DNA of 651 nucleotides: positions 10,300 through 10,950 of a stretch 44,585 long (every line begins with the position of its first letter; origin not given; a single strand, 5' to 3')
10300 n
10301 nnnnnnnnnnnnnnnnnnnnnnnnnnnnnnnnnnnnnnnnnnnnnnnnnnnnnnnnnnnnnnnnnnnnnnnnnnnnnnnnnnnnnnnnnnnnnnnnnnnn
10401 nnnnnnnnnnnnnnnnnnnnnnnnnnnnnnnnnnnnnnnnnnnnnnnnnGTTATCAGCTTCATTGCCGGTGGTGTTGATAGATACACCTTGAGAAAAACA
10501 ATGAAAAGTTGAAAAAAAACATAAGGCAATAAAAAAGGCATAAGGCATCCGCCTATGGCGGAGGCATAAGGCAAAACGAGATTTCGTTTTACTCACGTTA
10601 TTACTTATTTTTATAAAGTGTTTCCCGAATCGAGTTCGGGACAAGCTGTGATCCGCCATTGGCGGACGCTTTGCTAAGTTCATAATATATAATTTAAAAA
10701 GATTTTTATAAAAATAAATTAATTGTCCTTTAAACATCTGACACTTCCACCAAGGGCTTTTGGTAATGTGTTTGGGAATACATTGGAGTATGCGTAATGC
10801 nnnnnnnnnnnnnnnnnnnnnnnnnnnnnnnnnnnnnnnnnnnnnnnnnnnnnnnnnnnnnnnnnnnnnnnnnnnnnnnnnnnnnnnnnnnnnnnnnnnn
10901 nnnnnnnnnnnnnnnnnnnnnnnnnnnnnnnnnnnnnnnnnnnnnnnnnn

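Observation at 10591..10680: A 90-nt double-palindrome element inserted in frame directly after the ATG of two paralogs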

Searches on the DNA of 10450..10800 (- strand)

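Call 27: search_rna_families(source=window, start=10450, end=10800, threshold=evalue, max_evalue=10)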
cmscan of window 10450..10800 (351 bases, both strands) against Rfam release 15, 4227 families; matches with E-value up to 10: 5.
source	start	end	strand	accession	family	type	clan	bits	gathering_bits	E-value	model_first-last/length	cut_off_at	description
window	10460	10532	+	RF00344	snoZ267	Gene; snRNA; snoRNA; CD-box;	-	28.1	43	0.0017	1-73/73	no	Small nucleolar RNA Z267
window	10660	10745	-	RF02194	HPnc0260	Gene; antisense;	-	25.7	59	1.6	1-156/156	no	Bacterial antisense RNA HPnc0260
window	10655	10757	-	RF01193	snoR20a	Gene; snRNA; snoRNA; CD-box;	-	17.4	42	4.8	1-90/90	no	Small nucleolar RNA snoR20a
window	10530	10595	-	RF02520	mir-965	Gene; miRNA;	-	16.3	43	1.3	1-76/76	no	mir-965 microRNA precursor family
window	10487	10570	+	RF00370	sroD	Gene; sRNA;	-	12.7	50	7.7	1-86/86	no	sroD RNA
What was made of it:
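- On Any curated RNA family (Rfam 15): Only chance-level matches appear in a permissive scan of 10450-10800 (call 27).
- Tried and rejected: A permissive scan gave only chance-level hits (call 27).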

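Call 67: search_dna_similar(query=window:10585-10690:-, collection=plasmids, mode=distant, max_evalue=0.01, max_rows=10)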
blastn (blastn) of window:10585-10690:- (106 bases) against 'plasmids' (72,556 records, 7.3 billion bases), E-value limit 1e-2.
No match.

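Call 68: search_dna_similar(query=window:10585-10690:-, collection=phages, mode=distant, max_evalue=0.01, max_rows=10)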
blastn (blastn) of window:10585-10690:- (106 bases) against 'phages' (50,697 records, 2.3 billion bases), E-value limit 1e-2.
No match.

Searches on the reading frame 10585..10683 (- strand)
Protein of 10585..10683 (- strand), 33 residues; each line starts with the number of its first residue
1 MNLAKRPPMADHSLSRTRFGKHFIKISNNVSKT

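Call 48: search_protein_representatives(protein=window:10585-10683:-)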
Query: 33 residues. Proteins with E-value up to 0.001 (for the whole library): 2; up to 1e-10: 0; up to 1e-30: 0. The best 2 are listed.
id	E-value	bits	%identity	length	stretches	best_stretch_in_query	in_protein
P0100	3.4e-10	53.2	91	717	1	1-33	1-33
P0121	5.2e-08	46.7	84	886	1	1-32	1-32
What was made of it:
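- No other protein among 1.84e9 representatives carries the peptide (call 48). It is found in no other protein among 1.84e9 representatives (call 48).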

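Call 50: find_encoding_contigs(protein=P0121, flank=10000, max_places=6)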
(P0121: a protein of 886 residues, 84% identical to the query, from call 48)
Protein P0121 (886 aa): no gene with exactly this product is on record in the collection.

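Call 51: list_cluster_members(proteins=[P0121, P0001, P0100])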
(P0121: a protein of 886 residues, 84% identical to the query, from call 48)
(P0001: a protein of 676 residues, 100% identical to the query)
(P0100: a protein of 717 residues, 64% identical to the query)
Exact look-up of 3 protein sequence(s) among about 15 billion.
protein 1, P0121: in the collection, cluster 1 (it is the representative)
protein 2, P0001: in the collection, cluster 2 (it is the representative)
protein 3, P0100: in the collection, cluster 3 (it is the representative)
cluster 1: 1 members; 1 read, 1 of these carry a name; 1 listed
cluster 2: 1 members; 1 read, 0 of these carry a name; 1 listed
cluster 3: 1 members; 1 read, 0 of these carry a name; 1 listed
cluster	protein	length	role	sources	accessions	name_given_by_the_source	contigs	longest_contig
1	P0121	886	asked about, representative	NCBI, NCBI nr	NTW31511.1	MAG: hypothetical protein HGB12_02605 [Bacteroidetes bacterium] | hypothetical protein [Bacteroidota bacterium]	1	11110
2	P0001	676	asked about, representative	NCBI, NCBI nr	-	-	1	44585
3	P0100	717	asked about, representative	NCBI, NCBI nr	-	-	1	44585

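Call 54: search_protein_families(library=pfam, proteins=[P0121], max_evalue=0.01)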
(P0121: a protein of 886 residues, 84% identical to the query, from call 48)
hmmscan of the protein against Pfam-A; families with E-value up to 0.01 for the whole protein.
P0121 (886 aa): 2 families
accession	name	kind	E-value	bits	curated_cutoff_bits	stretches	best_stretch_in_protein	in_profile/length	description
PF19406.5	PKD_5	-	3.3e-52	174.8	25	4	524-607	2-88/88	PKD-like domain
PF19408.5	PKD_6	-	6.7e-15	55.6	25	1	145-224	2-79/82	PKD-like domain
